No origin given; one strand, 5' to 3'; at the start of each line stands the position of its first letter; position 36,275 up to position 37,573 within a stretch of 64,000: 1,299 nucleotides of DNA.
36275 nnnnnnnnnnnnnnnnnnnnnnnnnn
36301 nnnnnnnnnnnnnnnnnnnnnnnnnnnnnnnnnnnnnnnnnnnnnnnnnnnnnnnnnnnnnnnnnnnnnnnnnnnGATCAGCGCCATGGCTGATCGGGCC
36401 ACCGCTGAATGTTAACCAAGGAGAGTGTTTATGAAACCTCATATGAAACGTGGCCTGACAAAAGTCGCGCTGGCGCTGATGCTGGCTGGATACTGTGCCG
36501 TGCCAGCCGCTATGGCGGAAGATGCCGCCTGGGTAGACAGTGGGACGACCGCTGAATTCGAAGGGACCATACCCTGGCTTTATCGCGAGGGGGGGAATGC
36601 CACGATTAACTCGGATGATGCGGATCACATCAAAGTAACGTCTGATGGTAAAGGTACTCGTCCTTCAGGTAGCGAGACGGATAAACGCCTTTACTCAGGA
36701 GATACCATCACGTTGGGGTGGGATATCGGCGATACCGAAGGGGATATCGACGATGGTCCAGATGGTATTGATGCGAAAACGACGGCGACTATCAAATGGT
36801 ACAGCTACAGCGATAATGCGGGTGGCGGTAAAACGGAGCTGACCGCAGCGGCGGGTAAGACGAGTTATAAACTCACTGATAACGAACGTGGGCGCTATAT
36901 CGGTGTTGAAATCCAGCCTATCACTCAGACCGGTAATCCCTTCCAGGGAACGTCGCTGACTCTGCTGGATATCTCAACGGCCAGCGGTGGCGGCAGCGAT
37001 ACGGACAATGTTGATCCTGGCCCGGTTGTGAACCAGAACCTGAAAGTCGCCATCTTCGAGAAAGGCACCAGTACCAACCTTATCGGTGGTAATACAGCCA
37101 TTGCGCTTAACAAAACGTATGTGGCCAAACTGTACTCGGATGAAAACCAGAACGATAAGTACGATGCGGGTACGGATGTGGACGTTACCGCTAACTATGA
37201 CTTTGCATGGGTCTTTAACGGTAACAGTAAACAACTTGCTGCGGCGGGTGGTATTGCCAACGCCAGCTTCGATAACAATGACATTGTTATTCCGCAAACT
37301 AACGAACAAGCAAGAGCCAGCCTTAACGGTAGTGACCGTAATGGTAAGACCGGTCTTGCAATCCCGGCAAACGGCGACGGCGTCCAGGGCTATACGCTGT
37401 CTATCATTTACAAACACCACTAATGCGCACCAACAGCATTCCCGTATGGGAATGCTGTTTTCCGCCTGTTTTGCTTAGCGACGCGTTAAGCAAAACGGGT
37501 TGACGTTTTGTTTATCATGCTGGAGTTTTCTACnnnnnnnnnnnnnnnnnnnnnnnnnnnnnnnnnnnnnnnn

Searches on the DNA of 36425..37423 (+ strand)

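Call 24: search_dna_similar(query=window:36425-37423:+, collection=ecoli_genomes, mode=distant, max_rows=30, rows=spread)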
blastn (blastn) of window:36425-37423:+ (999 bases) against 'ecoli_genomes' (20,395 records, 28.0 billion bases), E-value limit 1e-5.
Records with a match: 1733; places in all: 1733; records where one place covers at least 80% of the query: 1690.
Genomes with a match: 1733 of 5426; with a place that covers at least 80% of the query: 1690. Places per genome that has any: lowest 1, median 1, highest 1. On chromosomes: 1733 places; on plasmids: 0.
Best place of each record, by identity: 95-99% 175; 90-95% 578; 80-90% 41; 60-80% 939.
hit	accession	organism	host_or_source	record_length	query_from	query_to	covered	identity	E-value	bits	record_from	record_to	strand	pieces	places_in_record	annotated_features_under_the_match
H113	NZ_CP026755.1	Escherichia coli strain AR_0077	missing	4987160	1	999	100%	97.8%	0e+0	1703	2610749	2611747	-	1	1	SinI family autotransporter-associated protein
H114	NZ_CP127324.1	Escherichia coli strain 980-2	hospital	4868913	1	999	100%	97.2%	0e+0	1676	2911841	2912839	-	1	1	SinI family autotransporter-associated protein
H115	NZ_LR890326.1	Escherichia coli strain MINF_1A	Homo sapiens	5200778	1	999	100%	97.2%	0e+0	1676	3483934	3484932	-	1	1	SinI family autotransporter-associated protein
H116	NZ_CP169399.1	Escherichia coli strain MFDS1022581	Animal source foods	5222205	1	999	100%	93.7%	0e+0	1518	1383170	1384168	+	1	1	SinI family autotransporter-associated protein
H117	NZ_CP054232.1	Escherichia coli strain EcPF7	Homo sapiens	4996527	1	999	100%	93.6%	0e+0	1514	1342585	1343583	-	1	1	SinI family autotransporter-associated protein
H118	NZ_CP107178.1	Escherichia coli strain R6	human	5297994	1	999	100%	93.6%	0e+0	1514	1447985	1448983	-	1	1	SinI family autotransporter-associated protein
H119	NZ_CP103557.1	Escherichia coli O25b:H4-ST131 strain 4993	Homo sapiens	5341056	1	999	100%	93.6%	0e+0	1514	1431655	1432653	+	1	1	SinI family autotransporter-associated protein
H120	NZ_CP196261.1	Escherichia coli strain AH21C082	Homo sapiens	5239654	1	999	100%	93.6%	0e+0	1514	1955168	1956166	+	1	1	SinI family autotransporter-associated protein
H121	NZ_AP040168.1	Escherichia coli strain NR2550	Homo sapiens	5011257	1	999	100%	93.6%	0e+0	1514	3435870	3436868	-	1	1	SinI family autotransporter-associated protein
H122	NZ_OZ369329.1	Escherichia coli strain Esc19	not applicable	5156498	1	999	100%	93.6%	0e+0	1514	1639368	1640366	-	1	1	SinI family autotransporter-associated protein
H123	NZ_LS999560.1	Escherichia coli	-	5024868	1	999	100%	93.6%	0e+0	1514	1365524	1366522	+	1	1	SinI family autotransporter-associated protein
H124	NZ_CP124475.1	Escherichia coli strain AVS0969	wastewater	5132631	1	999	100%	93.5%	0e+0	1509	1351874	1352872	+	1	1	SinI family autotransporter-associated protein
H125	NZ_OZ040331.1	Escherichia coli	-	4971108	1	999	100%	93.5%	0e+0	1509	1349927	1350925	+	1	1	SinI family autotransporter-associated protein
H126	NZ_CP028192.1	Escherichia coli strain CFSAN018748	tissue and/or biological fluid swine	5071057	41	999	96%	68.1%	8e-91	343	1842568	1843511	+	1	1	SinI family autotransporter-associated protein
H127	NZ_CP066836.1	Escherichia coli strain Ec-FL1-1X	Gallus gallus domesticus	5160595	41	999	96%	68.0%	2e-91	346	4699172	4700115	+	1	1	SinI family autotransporter-associated protein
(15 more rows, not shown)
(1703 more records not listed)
